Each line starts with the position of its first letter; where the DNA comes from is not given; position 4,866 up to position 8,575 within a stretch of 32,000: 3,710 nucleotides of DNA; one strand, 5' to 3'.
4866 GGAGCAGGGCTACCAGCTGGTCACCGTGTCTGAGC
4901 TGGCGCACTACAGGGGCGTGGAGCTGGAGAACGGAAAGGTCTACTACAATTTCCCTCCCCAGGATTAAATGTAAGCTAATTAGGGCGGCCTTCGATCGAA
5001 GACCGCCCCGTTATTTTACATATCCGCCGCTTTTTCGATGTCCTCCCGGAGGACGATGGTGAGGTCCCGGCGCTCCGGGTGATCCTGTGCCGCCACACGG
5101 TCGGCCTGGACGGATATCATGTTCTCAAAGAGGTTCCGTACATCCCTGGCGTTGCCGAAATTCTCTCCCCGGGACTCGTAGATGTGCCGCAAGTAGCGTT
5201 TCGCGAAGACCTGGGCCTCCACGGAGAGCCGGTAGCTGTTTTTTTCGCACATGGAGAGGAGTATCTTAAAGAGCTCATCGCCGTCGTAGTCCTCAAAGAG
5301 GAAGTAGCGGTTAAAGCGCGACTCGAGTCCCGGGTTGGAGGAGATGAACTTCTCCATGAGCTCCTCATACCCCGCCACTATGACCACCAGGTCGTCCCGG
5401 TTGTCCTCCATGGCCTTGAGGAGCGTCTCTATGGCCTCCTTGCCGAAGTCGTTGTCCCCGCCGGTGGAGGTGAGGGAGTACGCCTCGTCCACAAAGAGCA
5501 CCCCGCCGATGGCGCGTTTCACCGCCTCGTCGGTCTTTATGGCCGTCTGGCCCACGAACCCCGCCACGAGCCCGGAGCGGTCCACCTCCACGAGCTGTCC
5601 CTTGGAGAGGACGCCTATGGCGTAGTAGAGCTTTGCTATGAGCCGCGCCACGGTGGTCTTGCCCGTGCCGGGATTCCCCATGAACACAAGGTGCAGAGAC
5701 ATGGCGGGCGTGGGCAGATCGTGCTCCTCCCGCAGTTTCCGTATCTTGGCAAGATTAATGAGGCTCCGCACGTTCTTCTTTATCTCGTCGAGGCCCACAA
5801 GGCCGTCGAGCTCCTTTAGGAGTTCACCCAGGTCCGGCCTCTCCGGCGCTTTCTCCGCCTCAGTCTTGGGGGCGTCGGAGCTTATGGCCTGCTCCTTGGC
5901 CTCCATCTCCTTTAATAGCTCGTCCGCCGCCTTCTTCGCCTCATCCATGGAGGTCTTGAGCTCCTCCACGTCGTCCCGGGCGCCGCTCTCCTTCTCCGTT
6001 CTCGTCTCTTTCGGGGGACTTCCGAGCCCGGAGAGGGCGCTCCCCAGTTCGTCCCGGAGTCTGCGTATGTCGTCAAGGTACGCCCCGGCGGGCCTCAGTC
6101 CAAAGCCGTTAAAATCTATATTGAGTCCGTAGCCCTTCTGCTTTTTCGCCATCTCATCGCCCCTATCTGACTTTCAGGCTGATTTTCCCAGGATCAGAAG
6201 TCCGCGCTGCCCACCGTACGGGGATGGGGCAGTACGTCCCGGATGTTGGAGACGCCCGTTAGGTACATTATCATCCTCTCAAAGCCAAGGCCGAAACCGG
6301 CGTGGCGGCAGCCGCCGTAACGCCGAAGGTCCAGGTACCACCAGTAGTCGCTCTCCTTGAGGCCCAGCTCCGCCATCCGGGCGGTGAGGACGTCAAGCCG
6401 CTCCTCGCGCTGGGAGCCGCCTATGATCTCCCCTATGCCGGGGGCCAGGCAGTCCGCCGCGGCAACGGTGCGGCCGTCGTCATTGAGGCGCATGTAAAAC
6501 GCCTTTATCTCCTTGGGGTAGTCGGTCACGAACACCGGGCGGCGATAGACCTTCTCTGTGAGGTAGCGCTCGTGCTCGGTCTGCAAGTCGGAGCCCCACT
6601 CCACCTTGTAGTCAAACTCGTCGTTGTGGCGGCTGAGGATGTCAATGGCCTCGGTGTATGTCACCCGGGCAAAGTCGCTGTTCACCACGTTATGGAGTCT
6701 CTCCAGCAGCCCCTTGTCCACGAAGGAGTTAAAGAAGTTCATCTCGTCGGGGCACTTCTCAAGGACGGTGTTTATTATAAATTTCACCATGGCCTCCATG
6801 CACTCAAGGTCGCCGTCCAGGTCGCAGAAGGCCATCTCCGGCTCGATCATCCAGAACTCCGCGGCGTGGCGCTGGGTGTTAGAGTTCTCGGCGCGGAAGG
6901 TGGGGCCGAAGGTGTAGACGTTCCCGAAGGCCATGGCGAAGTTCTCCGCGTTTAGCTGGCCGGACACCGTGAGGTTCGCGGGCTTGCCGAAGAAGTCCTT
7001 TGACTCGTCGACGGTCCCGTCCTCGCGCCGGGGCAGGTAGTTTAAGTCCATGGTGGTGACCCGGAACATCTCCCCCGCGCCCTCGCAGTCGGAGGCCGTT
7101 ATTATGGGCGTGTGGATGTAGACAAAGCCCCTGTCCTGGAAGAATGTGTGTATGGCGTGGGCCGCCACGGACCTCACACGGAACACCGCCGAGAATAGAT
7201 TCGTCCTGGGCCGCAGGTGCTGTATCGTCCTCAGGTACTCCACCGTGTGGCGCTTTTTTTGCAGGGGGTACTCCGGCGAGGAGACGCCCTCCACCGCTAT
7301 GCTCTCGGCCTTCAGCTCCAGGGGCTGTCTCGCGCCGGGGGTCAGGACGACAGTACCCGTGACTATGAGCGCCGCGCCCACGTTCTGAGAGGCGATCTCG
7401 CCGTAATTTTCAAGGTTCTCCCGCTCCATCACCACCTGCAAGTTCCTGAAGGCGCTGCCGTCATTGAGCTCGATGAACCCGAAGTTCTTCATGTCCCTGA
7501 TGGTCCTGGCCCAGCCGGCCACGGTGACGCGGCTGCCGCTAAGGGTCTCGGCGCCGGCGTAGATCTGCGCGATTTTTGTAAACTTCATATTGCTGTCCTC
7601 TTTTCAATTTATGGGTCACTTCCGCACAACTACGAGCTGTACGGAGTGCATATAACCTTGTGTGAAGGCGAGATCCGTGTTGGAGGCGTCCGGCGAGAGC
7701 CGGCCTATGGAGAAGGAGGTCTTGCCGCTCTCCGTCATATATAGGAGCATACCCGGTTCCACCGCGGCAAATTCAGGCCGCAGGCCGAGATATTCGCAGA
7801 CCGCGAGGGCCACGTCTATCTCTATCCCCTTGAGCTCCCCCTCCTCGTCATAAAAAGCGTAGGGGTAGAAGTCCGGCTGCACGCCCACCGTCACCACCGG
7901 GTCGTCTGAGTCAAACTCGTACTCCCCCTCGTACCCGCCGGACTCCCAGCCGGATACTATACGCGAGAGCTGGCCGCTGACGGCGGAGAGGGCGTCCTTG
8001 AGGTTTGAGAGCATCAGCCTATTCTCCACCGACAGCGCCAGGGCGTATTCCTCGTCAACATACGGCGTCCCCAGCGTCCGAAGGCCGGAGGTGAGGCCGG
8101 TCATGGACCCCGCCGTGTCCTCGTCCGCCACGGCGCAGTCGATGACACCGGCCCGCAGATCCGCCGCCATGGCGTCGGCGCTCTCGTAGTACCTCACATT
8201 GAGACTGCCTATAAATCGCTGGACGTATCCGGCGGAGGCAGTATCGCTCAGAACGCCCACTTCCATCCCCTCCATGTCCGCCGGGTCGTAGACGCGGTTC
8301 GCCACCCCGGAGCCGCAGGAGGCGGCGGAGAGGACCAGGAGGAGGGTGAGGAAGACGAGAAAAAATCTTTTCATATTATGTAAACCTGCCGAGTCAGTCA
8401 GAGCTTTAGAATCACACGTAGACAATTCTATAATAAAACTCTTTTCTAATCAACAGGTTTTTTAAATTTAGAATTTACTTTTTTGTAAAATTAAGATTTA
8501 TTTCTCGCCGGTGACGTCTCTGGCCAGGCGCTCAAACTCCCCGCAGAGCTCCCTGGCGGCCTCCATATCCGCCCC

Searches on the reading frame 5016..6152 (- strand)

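Call 8: search_protein_families(library=pfam, proteins=[window:5016-6152:-], max_evalue=0.001)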
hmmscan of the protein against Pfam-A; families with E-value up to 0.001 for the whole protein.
window:5016-6152:- (378 aa): 5 families
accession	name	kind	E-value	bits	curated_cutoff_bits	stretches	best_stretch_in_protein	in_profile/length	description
PF00004.35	AAA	-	5.1e-18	66.2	21.2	1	156-286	2-129/131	ATPase family associated with various cellular activities (AAA)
PF17866.7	AAA_lid_6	-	1.7e-16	60.4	24.3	1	312-372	2-60/60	AAA lid domain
PF05496.18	RuvB_N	-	4.1e-06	27.1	27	1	114-257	5-117/159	Holliday junction DNA helicase RuvB P-loop domain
PF13401.12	AAA_22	-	4.5e-06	27.4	27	0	154-176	7-29/130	AAA domain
PF01078.27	Mg_chelatase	-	9.7e-05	22.3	20.3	0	154-176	24-46/207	Magnesium chelatase, subunit ChlI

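Call 61: search_protein_families(library=ncbifam, proteins=[window:5016-6152:-], max_evalue=0.001)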
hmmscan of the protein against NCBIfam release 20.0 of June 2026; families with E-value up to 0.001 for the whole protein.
window:5016-6152:- (378 aa): 10 families
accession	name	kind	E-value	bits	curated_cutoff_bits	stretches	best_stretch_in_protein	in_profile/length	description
TIGR02881.1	spore_V_K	equivalog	3.7e-90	301.5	422.95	1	112-372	2-261/261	stage V sporulation protein K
TIGR02880.1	cbbX_cfxQ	equivalog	8e-72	241.9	459.25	1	104-374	9-280/284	CbbX protein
TIGR03922.1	T7SS_EccA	equivalog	2.8e-68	230.8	466.65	1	101-375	259-551/557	type VII secretion AAA-ATPase EccA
NF042959.1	IteA_antiphage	equivalog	1.8e-07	30.6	510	1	55-267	35-239/367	anti-phage ATPase IteA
NF000868.0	PRK00080.1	equivalog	2.3e-07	30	282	1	113-257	22-135/330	Holliday junction branch migration DNA helicase RuvB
TIGR00635.1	ruvB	equivalog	2.2e-06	26.9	299.05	1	114-257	2-114/305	Holliday junction branch migration DNA helicase RuvB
TIGR02397.1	dnaX_nterm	equivalog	4.3e-06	26.2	250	0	155-174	39-58/355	DNA polymerase III subunit gamma/tau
NF011514.0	PRK14953.1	equivalog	9e-05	21.6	536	0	155-175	41-61/488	DNA polymerase III subunits gamma and tau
NF011523.0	PRK14962.1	equivalog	0.00011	21.1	576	0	128-174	13-58/474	DNA polymerase III subunits gamma and tau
NF001679.0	PRK00440.1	equivalog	0.00043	19.5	303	1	145-206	38-91/322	replication factor C small subunit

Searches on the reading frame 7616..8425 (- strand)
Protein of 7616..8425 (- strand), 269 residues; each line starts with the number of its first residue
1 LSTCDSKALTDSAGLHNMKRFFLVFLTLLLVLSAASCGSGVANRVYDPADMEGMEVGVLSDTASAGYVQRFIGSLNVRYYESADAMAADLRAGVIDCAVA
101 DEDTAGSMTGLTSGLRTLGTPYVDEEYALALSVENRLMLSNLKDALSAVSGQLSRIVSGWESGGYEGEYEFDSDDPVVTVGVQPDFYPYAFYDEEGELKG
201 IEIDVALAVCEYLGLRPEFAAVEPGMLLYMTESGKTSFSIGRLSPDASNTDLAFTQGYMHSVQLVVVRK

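Call 60: search_protein_families(library=pfam, proteins=[window:7616-8425:-], max_evalue=0.01)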
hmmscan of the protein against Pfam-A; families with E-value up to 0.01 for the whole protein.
window:7616-8425:- (269 aa): 1 family
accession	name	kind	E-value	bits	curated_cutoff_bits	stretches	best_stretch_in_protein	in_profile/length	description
PF00497.25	SBP_bac_3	-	3.3e-14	53.2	26.4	1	178-269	1-92/132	Bacterial extracellular solute-binding proteins, family 3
